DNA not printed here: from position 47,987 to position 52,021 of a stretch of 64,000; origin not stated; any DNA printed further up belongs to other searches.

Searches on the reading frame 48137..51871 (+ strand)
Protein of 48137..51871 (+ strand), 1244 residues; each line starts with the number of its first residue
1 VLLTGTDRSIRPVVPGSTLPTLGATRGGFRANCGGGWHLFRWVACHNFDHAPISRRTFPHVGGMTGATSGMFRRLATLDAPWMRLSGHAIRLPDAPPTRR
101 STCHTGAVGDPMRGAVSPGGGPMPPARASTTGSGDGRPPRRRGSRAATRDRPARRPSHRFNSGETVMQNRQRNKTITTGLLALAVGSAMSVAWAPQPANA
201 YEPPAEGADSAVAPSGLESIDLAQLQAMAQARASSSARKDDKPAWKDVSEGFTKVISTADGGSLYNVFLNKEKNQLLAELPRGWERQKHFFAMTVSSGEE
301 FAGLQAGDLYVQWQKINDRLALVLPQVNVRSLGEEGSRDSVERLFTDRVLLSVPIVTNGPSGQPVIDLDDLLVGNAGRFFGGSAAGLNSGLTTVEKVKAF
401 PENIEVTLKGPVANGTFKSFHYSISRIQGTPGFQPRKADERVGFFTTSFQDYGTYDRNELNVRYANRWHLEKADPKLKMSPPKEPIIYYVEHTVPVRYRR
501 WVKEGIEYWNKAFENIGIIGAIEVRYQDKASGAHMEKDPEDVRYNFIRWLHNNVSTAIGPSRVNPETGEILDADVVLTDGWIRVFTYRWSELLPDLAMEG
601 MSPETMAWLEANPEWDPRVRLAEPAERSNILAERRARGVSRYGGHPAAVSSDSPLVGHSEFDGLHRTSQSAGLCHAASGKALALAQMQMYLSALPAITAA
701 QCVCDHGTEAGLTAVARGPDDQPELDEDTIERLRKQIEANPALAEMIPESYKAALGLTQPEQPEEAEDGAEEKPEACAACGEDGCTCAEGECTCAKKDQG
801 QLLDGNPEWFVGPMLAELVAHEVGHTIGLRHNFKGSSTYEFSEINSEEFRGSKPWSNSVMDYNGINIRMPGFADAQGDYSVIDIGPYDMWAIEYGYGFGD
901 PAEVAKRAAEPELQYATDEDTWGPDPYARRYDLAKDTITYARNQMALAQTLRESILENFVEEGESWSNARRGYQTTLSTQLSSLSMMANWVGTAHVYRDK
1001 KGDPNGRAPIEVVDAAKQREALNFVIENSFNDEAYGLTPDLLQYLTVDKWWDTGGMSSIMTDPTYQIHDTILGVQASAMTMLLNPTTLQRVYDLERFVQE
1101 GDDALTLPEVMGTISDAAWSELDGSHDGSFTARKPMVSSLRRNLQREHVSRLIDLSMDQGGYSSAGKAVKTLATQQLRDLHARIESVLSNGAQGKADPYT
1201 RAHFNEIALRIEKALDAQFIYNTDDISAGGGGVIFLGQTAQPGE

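Call 22: search_protein_families(library=pfam, proteins=[window:48137-51871:+], max_evalue=0.01)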
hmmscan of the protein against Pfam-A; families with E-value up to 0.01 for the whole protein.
window:48137-51871:+ (1244 aa): 5 families
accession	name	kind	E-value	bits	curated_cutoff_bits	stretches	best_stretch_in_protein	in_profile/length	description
PF16313.11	DUF4953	-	4.6e-65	220.3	24.2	1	807-1123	5-314/316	Met-zincin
PF17148.9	DUF5117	-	8.7e-19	68.5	27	1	305-472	3-188/189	Domain of unknown function (DUF5117)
PF13582.12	Reprolysin_3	-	0.0011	19.9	22.4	1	783-831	76-122/123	Metallo-peptidase family M12B Reprolysin-like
PF13583.11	Reprolysin_4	-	0.0038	17.4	22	1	818-876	138-181/203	Metallo-peptidase family M12B Reprolysin-like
PF13688.12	Reprolysin_5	-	0.0073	17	27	0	817-837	143-163/196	Metallo-peptidase family M12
